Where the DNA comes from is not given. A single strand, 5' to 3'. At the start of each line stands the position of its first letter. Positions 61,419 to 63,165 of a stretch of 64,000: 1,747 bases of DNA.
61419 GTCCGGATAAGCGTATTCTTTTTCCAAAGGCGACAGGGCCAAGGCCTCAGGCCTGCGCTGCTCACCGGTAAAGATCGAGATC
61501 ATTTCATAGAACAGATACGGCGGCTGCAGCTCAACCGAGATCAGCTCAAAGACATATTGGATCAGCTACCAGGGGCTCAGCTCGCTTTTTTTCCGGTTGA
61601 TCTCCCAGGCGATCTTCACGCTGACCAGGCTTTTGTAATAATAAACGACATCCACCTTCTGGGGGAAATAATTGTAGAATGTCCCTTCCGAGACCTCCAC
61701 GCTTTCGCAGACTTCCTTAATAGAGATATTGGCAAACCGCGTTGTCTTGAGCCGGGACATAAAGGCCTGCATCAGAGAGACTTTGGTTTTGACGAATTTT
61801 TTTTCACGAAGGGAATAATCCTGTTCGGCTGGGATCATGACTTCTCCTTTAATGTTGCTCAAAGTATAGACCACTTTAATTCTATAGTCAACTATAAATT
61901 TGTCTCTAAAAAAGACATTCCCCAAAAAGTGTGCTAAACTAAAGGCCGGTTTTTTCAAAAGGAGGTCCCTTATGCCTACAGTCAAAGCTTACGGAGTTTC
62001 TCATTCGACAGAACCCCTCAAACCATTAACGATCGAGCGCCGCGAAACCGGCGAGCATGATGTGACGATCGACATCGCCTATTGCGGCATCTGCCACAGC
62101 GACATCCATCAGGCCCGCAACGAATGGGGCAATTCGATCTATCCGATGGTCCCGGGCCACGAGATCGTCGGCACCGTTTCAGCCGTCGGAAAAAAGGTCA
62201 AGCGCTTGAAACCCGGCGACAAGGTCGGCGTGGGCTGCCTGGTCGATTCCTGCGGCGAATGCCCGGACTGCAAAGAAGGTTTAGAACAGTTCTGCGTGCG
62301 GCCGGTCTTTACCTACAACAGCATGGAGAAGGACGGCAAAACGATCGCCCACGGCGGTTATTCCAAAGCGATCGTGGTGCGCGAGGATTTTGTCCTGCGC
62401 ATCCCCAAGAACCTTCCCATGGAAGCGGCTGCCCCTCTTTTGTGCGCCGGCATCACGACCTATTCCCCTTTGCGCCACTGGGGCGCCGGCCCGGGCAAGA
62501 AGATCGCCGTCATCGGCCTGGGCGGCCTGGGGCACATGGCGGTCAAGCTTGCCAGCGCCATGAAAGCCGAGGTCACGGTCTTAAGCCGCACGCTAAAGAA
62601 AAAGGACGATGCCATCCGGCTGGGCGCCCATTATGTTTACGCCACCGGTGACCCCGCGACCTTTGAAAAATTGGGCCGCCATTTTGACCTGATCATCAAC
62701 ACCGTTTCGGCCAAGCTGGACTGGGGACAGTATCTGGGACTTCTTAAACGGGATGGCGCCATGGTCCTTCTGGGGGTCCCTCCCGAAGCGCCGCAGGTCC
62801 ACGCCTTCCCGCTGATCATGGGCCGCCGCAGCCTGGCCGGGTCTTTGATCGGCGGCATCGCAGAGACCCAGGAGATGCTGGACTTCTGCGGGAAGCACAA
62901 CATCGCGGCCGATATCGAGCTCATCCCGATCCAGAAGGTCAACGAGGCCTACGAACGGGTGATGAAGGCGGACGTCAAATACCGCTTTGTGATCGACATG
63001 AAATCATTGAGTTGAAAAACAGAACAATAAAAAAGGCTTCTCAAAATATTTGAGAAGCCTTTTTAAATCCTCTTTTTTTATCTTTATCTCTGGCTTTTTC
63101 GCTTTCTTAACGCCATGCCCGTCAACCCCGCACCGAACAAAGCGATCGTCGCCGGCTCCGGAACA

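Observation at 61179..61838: TetR repressor of the TolC-MFP-RND efflux operon carries an in-frame amber codon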

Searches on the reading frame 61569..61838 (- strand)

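Call 8: search_protein_families(library=pfam, proteins=[window:61569-61838:-], max_evalue=0.01)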
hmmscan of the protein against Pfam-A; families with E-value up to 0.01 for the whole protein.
seq(90 aa): 2 families
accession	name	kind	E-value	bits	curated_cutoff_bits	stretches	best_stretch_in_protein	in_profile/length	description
PF00440.29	TetR_N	-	4.3e-05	23.6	24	1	35-64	14-43/47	Bacterial regulatory proteins, tetR family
PF13022.12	HTH_Tnp_1_2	-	0.0037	17.8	27.9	0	34-73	23-61/122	Helix-turn-helix of insertion element transposase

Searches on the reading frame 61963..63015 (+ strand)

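Call 8: search_protein_families(library=pfam, proteins=[window:61963-63015:+], max_evalue=0.01)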
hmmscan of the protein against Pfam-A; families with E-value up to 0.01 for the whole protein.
window:61963-63015:+ (350 aa): 8 families
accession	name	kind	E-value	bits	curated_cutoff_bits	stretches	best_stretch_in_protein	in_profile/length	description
PF08240.17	ADH_N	-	9.5e-28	96.9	23.5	1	30-149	1-104/104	Alcohol dehydrogenase GroES-like domain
PF00107.32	ADH_zinc_N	-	8.4e-22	77.9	31.8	1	188-309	1-127/129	Zinc-binding dehydrogenase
PF01262.27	AlaDh_PNT_C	-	2.1e-05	24.5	23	1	180-249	30-101/214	Alanine dehydrogenase/PNT, C-terminal domain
PF16912.11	Glu_dehyd_C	-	0.00018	21.5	34.9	1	180-276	33-135/211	Glucose dehydrogenase C-terminus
PF13602.12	ADH_zinc_N_2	-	0.00028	22.3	27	1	220-336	1-126/134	Zinc-binding dehydrogenase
PF02826.25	2-Hacid_dh_C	-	0.00039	20.3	25.1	1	178-225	36-83/178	D-isomer specific 2-hydroxyacid dehydrogenase, NAD binding domain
PF03435.24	Sacchrp_dh_NADP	-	0.0028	18.4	25.1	1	181-248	1-76/129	Saccharopine dehydrogenase NADP binding domain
PF03446.21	NAD_binding_2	-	0.0086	16.5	21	0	180-248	1-63/161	NAD binding domain of 6-phosphogluconate dehydrogenase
